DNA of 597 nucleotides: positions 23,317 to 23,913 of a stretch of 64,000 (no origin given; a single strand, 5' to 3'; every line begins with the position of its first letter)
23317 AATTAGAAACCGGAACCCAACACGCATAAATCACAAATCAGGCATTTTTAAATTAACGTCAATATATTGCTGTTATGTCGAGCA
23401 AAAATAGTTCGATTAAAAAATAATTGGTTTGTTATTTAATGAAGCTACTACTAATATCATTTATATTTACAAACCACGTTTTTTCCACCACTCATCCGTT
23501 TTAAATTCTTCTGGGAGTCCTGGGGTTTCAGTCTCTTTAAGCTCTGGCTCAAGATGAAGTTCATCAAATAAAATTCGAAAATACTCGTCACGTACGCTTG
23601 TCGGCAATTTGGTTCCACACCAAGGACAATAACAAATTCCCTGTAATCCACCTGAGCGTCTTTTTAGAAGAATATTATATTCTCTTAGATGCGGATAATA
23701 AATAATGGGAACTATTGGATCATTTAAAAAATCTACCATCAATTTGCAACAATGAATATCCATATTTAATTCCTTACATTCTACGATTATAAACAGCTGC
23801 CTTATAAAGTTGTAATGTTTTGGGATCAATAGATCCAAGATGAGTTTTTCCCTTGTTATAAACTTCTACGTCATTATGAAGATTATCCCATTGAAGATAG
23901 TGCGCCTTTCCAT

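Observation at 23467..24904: Sec-exported Hint-autoprocessed colicin E3-type rRNase with a coupled immunity candidate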

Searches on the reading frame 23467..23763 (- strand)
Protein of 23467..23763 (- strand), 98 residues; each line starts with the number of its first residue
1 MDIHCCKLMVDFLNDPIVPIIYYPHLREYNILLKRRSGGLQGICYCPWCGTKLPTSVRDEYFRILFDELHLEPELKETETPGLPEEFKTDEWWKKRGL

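Call 3: search_protein_families(library=pfam, proteins=[window:23467-23763:-], max_evalue=1)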
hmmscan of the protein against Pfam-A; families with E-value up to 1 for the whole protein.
window:23467-23763:- (98 aa): 1 family
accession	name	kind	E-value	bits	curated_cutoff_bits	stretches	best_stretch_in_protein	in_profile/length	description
PF22400.1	DUF6980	-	3.5e-14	53.3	27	1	6-95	15-99/99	Domain of unknown function (DUF6980)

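Call 4: search_protein_families(library=ncbifam, proteins=[window:23467-23763:-], max_evalue=1)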
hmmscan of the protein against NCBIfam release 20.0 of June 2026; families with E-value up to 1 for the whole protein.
window:23467-23763:- (98 aa): 1 family
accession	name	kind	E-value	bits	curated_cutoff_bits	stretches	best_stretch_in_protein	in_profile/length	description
NF010321.0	PRK13758.1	equivalog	0.075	12.1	441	1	10-48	227-265/370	anaerobic sulfatase-maturase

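Call 6: search_solved_structures(query=window:23467-23763:-, max_evalue=10, show_alignments=3)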
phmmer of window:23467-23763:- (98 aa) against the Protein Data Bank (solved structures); distinct sequences matched with E-value up to 10: 0.

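Call 11: find_homologous_proteins(query=window:23467-23763:-, max_evalue=0.001)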
Query window:23467-23763:- (98 aa): 255 proteins with E <= 0.001 among 258 candidates; the best 120 are listed.
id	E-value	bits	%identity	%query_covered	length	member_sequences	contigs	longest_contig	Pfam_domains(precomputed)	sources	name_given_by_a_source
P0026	8.4e-65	234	100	100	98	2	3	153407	PF22400.2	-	-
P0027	3.5e-53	196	93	92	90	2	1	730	PF22400.2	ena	-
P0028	2.6e-45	171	75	100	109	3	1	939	PF22400.2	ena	-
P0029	4.4e-44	167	73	100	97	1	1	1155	PF22400.2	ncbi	-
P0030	3.0e-42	161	77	92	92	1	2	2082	PF22400.2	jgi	jgi:hypothetical protein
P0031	6.4e-37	144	66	100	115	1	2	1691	PF22400.2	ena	-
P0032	3.3e-35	139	62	97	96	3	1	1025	PF22400.2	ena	-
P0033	9.9e-34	134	63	97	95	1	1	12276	PF22400.2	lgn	-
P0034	1.3e-32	130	62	100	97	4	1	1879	PF22400.2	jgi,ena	-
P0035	1.6e-32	130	60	98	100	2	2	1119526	PF22400.2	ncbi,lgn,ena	-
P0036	1.4e-31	127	61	97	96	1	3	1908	PF22400.2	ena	-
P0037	2.4e-31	126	61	97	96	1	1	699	PF22400.2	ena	-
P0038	5.6e-31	125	59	96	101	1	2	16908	PF22400.2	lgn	-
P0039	2.2e-30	123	57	97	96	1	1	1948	PF22400.2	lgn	-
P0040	5.2e-30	122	60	97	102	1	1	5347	PF22400.2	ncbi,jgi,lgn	-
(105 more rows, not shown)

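Call 16: find_related_loci(query=A2, collection=genome_contigs, flank=6000)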
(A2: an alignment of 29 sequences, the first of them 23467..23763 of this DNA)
Query A2 (98 aa) in genome_contigs; peptide patterns used: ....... (x = any residue, [..] = any of these).
138 stretches matched a pattern; 103 encode a relative of the query (tblastn E <= 1e-3); the best 80 are kept; 79 distinct loci.
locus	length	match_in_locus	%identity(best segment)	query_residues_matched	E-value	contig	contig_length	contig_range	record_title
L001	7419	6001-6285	60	3-98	3e-35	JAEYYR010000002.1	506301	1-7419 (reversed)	MAG: bacterium isolate OH_CBlB_59 k127_1700874, whole genome shotgun sequence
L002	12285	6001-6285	55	4-98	6e-32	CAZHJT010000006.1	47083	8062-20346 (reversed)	MAG TPA_asm: uncultured Pseudomonadota bacterium isolate SRP170004_co1_148 genome assembly, contig: NODE_930_length_4708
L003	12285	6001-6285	53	4-98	8e-31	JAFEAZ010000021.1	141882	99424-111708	Candidatus Dependentiae bacterium isolate SZAS-2 CK_MAG-9__21__length-141882, whole genome shotgun sequence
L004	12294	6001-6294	54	3-98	1e-29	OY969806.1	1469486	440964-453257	MAG: uncultured bacterium isolate MFD00731.bin.2.58 genome assembly, chromosome: 1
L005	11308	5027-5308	54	4-98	1e-29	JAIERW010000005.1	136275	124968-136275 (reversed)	MAG: Candidatus Babeliales bacterium isolate co.spades.METABAT.1kb_160 c_000000444862, whole genome shotgun sequence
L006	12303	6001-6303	51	4-98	2e-27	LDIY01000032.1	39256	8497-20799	MAG: candidate division TM6 bacterium SOIL31 contig_2203, whole genome shotgun sequence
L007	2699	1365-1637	53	4-98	3e-27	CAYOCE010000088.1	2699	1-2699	MAG TPA_asm: uncultured Hyphomicrobiales bacterium isolate SRP342105_co2_94 genome assembly, contig: NODE_54784_length_2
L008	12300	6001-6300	49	4-97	6e-27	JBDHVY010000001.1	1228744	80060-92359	MAG: Candidatus Dependentiae bacterium isolate AS-MICRO-OLR.1 NODE_2_length_1228744_cov_9.698095, whole genome shotgun s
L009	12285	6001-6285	45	3-98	9e-25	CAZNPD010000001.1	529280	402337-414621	MAG TPA_asm: uncultured Pseudomonadota bacterium isolate binchicken_co1_101 genome assembly, contig: NODE_4_length_52928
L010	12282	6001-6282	45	4-98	2e-24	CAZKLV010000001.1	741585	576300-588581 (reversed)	MAG TPA_asm: uncultured Pseudomonadota bacterium isolate SRP262948_co1_104 genome assembly, contig: NODE_1_length_741585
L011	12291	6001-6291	52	4-98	3e-24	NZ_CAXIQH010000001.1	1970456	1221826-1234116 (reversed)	Candidatus Tisiphia endosymbiont of Hybos culiciformis isolate 7aaabb90-f0ff-48fe-a48c-b7b9c79a14a1 ptg000006l, whole ge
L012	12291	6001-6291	47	4-98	5e-24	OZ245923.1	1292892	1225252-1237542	MAG: Candidatus Bandiella sp. isolate c1f7f98b-9527-4105-86f2-e9545debe278 genome assembly, chromosome: 1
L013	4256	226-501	45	4-98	2e-23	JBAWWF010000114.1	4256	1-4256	MAG: Alphaproteobacteria bacterium isolate ELA030 MAG030_114, whole genome shotgun sequence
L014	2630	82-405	44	5-98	7e-23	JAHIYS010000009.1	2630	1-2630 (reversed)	MAG: Gammaproteobacteria bacterium isolate Modern_marine.mb.132 Modern_marine.mb.132_k141_136603, whole genome shotgun s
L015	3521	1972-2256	45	4-98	6e-22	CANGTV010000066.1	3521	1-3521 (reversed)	MAG: Alphaproteobacteria bacterium isolate RE-15aug16-201 genome assembly, contig: RE-15aug16-C63031, whole genome shotg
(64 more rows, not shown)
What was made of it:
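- DUF6980 and E3 loci are concentrated in intracellular lineages: Babeliales, Rickettsiales, Holosporales, Chlamydiales and Coxiellaceae (call 16).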

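Call 33: search_protein_families(library=pfam, alignment_id=A3, max_evalue=10)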
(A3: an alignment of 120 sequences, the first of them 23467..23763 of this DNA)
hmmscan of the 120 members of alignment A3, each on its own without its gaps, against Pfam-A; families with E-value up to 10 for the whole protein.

A. member 1, window:23467-23763:- (98 aa): 1 family
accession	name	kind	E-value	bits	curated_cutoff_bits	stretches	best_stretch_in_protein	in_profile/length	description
PF22400.1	DUF6980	-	3.5e-14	53.3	27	1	6-95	15-99/99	Domain of unknown function (DUF6980)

B. families by the number of members that match (of 120 scanned): 49 families (the first 25 are shown)
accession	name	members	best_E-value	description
PF22400.1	DUF6980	120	8.3e-22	Domain of unknown function (DUF6980)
PF13240.11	Zn_Ribbon_1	40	0.0055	zinc-ribbon domain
PF24460.1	DUF7575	37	0.00034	Domain of unknown function (DUF7575)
PF13821.11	DUF4187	14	0.004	Domain of unknown function (DUF4187)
PF14803.11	Zn_ribbon_Nudix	8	0.015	Nudix N-terminal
PF12773.13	DZR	4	0.022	Double zinc ribbon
PF23475.1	zf-Tbcl_FmdE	3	0.0086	FmdE treble clef zinc finger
PF24463.1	DUF7577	3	0.046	Domain of unknown function (DUF7577)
PF04423.19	Rad50_zn_hook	3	0.062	Rad50 zinc hook motif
PF14547.11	Hydrophob_seed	2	0.019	Hydrophobic seed protein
PF18439.7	zf_UBZ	2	0.019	Ubiquitin-Binding Zinc Finger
PF09224.18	DUF1961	2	0.025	Domain of unknown function (DUF1961)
PF14205.11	Cys_rich_KTR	2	0.028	Cysteine-rich KTR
PF14952.11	zf-tcix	2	0.041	Putative treble-clef, zinc-finger, Zn-binding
PF08728.15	CRT10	2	0.076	CRT10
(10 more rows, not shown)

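Call 34: predict_structure(alignment_id=A3)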
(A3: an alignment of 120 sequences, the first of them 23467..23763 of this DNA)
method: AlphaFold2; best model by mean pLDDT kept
length: 98 residues; sequences in the alignment: 120
mean_pLDDT: 91.0   pTM: 0.77
mean pLDDT of the five models: 91.0, 90.4, 90.3, 90.0, 88.6
residues with pLDDT >= 90: 74; 70-90: 22; 50-70: 1; < 50: 1
segments of 3 or more residues with pLDDT < 50: none
pLDDT, mean of each block of 10 residues (from residue 1): 85 94 93 84 96 94 95 92 89 86
secondary structure, 60 per line:
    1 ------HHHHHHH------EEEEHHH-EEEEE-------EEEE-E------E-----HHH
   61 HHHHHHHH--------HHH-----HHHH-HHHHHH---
elements in order: H7-13 E20-23 E28-32 E40-43 H58-68 H85-88 H90-95

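Call 37: fold_search(model_id=the predicted structure, library=pdb)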
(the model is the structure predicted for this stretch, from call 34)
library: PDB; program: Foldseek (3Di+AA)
matches with E <= 10: 86; with E <= 0.001: 0
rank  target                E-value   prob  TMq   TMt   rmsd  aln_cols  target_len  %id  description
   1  8soj_C                2.4e+00  0.02  0.14  0.12  11.9        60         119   10  Cryo-EM structure of human CST bound to POT1(ESDL)/TPP1 in the absence of telomeric ssDNA (released 2023-06-07)
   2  5xj1                  3.1e+00  0.01  0.14  0.05  11.3        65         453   18  Crystal structure of spRlmCD (released 2017-11-01)
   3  2owm_D                3.6e+00  0.08  0.21  0.07   5.6        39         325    5  Motor domain of Neurospora crassa kinesin-3 (NcKin3) (released 2008-01-29)
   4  5olj                  3.6e+00  0.06  0.20  0.04   5.5        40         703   18  Crystal structure of Porphyromonas gingivalis dipeptidyl peptidase 4 (released 2017-09-06)
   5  8xku_B                3.8e+00  0.04  0.23  0.05   9.8        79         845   14  Cryo-EM structure of the Ycf2-FtsHi motor complex from Arabidopsis in ATP-bound state (released 2024-09-11)
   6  6ao8                  4.1e+00  0.06  0.26  0.06  11.6        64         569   12  Crystal structure of arginyl-tRNA_synthetase from Neisseria gonorrhoeae in complex with arginine (released 2017-08-30)
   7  7a3z                  4.1e+00  0.03  0.19  0.08  10.9        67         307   12  OSM-3 kinesin motor domain complexed with Mg.ADP (released 2021-02-03)
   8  7a40_B                4.4e+00  0.03  0.19  0.08  11.1        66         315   12  Nucleotide-free OSM-3 kinesin motor domain (released 2021-02-03)
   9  7a5e_B                4.4e+00  0.02  0.18  0.08  10.9        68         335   12  OSM-3 kinesin motor domain complexed with Mg.AMPPNP (released 2021-02-03)
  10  2dy4_D                4.4e+00  0.01  0.16  0.03  11.9        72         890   14  Crystal structure of RB69 GP43 in complex with DNA containing Thymine Glycol (released 2007-01-09)
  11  8ihm_N                4.7e+00  0.07  0.18  0.16   3.2        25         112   12  Eaf3 CHD domain bound to the nucleosome (released 2024-03-20)
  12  5o60_C                4.7e+00  0.03  0.18  0.08   7.7        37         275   24  Structure of the 50S large ribosomal subunit from Mycobacterium smegmatis (released 2017-07-12)
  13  2r6g_F                4.7e+00  0.03  0.20  0.06   8.1        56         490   16  The Crystal Structure of the E. coli Maltose Transporter (released 2007-11-27)
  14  4be7_B                4.7e+00  0.02  0.20  0.04  10.2        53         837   15  MUTANT (K220R) OF THE HSDR SUBUNIT OF THE ECOR124I RESTRICTION ENZYME IN COMPLEX WITH ATP (released 2014-03-26)
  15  6mte_v                5.0e+00  0.01  0.14  0.04  10.9        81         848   16  Rabbit 80S ribosome with eEF2 and SERBP1 (rotated state) (released 2018-11-21)
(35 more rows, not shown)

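Call 40: search_protein_families(library=pfam, alignment_id=A4, max_evalue=0.01)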
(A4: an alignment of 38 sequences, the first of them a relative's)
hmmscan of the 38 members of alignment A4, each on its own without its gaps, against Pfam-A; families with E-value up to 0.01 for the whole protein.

A. member 1, L033:5234-5983:+ (250 aa): 0 families

B. families by the number of members that match (of 38 scanned): 9 families
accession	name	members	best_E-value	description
PF18228.7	CdiI_N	1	1.3e-21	CdiI N-terminal domain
PF02873.21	MurB_C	1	6.1e-18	UDP-N-acetylenolpyruvoylglucosamine reductase, C-terminal domain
PF00691.25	OmpA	1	9e-17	OmpA family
PF14449.11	PT-TG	1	1.2e-13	Pre-toxin TG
PF01565.28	FAD_binding_4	1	8.2e-07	FAD binding domain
PF04153.24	NOT2_3_5_C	1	0.00046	NOT2/NOT3/NOT5 C-terminal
PF15780.11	ASH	1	0.00054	Abnormal spindle-like microcephaly-assoc'd, ASPM-SPD-2-Hydin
PF20024.5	DUF6432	1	0.0065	Family of unknown function (DUF6432)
PF00645.25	zf-PARP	1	0.0099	Poly(ADP-ribose) polymerase and DNA-Ligase Zn-finger region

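Call 66: search_dna_similar(query=window:23467-23763:-, collection=plasmids, mode=protein, max_evalue=0.001, max_rows=20)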
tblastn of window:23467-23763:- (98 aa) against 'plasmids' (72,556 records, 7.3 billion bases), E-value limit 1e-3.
Records with a match: 4; places in all: 4; records where one place covers at least 80% of the query: 4.
Best place of each record, by identity: <60% 4.
By first word of the organism name: Streptomyces 3; Candidatus 1.
By predicted mobility (MOB-suite, as given by PLSDB): mobilizable 3; non-mobilizable 1.
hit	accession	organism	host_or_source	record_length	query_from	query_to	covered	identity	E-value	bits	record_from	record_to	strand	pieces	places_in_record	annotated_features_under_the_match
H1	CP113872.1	Candidatus Megaera polyxenophila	Euplotes woodruffi,mixed host and ...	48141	6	95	92%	33.3%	8e-6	49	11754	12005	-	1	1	hypothetical protein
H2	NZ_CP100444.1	Streptomyces rimosus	pure culture,OTC cluster deletion ...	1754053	1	92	94%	32.1%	4e-9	59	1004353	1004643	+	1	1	record has no annotation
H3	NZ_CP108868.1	Streptomyces sp. NBC_00829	-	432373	1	92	94%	29.1%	2e-5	48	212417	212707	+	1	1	hypothetical protein (x2)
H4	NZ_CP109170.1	Streptomyces sp. NBC_01724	-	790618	1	92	94%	29.1%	3e-4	45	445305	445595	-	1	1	hypothetical protein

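Call 68: get_annotated_region(hit=H1, flank=4000)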
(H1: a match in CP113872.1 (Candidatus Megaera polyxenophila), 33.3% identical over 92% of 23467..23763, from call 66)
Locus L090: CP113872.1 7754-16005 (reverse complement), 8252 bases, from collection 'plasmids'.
description: Candidatus Megaera polyxenophila strain NDG2 plasmid unnamed5, complete sequence
organism: Candidatus Megaera polyxenophila (NCBI taxid 988779)
taxonomy: Bacteria; Pseudomonadota; Alphaproteobacteria; Rickettsiales; Rickettsiaceae; Candidatus Megaera; Candidatus Megaera polyxenophila
host: -; source: Euplotes woodruffi,mixed host and symbiont culture; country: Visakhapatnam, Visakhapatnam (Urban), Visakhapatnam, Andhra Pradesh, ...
typing (MOB-suite, as given by PLSDB): non-mobilizable
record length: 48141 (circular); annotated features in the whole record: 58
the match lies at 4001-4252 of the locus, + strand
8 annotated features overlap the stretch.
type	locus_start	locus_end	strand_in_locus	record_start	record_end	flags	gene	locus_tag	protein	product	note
CDS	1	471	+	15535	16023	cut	-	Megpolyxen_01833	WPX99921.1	hypothetical protein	-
CDS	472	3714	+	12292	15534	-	-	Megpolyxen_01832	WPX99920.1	Tetratricopeptide domain-contaning protein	-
CDS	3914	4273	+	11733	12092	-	-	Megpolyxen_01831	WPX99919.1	hypothetical protein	-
CDS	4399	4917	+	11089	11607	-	-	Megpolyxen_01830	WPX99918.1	BON domain-containing protein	-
CDS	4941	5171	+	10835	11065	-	-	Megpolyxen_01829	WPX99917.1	ChaB domain-containing protein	-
CDS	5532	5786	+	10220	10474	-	-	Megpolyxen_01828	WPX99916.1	CopG family transcriptional regulator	-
CDS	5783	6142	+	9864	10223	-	-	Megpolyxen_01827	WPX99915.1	Type II toxin-antitoxin system VapC family toxin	-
CDS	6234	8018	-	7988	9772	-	-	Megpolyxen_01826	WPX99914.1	ABC transporter ATP-binding/permease protein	-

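Call 69: fold_search(model_id=the predicted structure, library=viral)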
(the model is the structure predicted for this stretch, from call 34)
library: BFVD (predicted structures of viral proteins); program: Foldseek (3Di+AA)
matches with E <= 10: 227; with E <= 0.001: 0
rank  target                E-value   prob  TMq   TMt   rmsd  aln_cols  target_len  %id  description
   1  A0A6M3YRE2            4.5e-01  0.21  0.25  0.36   3.1        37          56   19  (no name in the UniProt tables at hand)
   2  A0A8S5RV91            5.2e-01  0.09  0.23  0.15   9.0        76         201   16  Uncharacterized protein [Siphoviridae sp. ctHip2]
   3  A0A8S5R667            8.8e-01  0.09  0.26  0.07   9.2        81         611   14  Terminase [Ackermannviridae sp. ctaCq7]
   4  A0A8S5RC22            1.2e+00  0.15  0.29  0.39   5.2        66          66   18  Rad50 zinc hook motif [virus sp. ctmTa7]
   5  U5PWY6                1.3e+00  0.14  0.28  0.39   5.7        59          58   19  Uncharacterized protein [Bacillus phage Spock]
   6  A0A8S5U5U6            1.3e+00  0.13  0.21  0.31   3.0        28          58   25  Zinc ribbon domain protein [Siphoviridae sp. cteLh2]
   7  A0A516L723            1.5e+00  0.08  0.23  0.12   8.7        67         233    6  (no name in the UniProt tables at hand)
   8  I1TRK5                1.5e+00  0.06  0.21  0.25   9.1        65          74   20  Uncharacterized protein [Cronobacter phage CR3]
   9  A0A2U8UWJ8            1.5e+00  0.03  0.16  0.17  12.9        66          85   18  Uncharacterized protein [Erwinia phage Faunus]
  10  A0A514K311            1.8e+00  0.05  0.19  0.25  10.5        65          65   17  Uncharacterized protein [Nitrosopumilus spindle-shaped virus 1]
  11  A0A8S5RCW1            2.0e+00  0.30  0.30  0.40   1.8        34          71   29  30S ribosomal protein S11 [virus sp. ctmTa7]
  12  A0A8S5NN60            2.0e+00  0.12  0.22  0.30   2.8        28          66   21  30S ribosomal protein S11 [Siphoviridae sp. ctXU818]
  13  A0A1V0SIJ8            2.0e+00  0.07  0.23  0.05   9.7        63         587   19  Uncharacterized protein [Klosneuvirus KNV1]
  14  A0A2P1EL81            2.0e+00  0.06  0.21  0.20   9.8        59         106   14  Uncharacterized protein [Moumouvirus australiensis]
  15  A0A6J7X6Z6            2.1e+00  0.02  0.14  0.03  15.2       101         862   16  DNA-directed DNA polymerase [uncultured Caudovirales phage]
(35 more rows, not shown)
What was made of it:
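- Tried and rejected: Foldseek of the confident DUF6980 model found nothing significant in PDB or BFVD (calls 37, 69).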
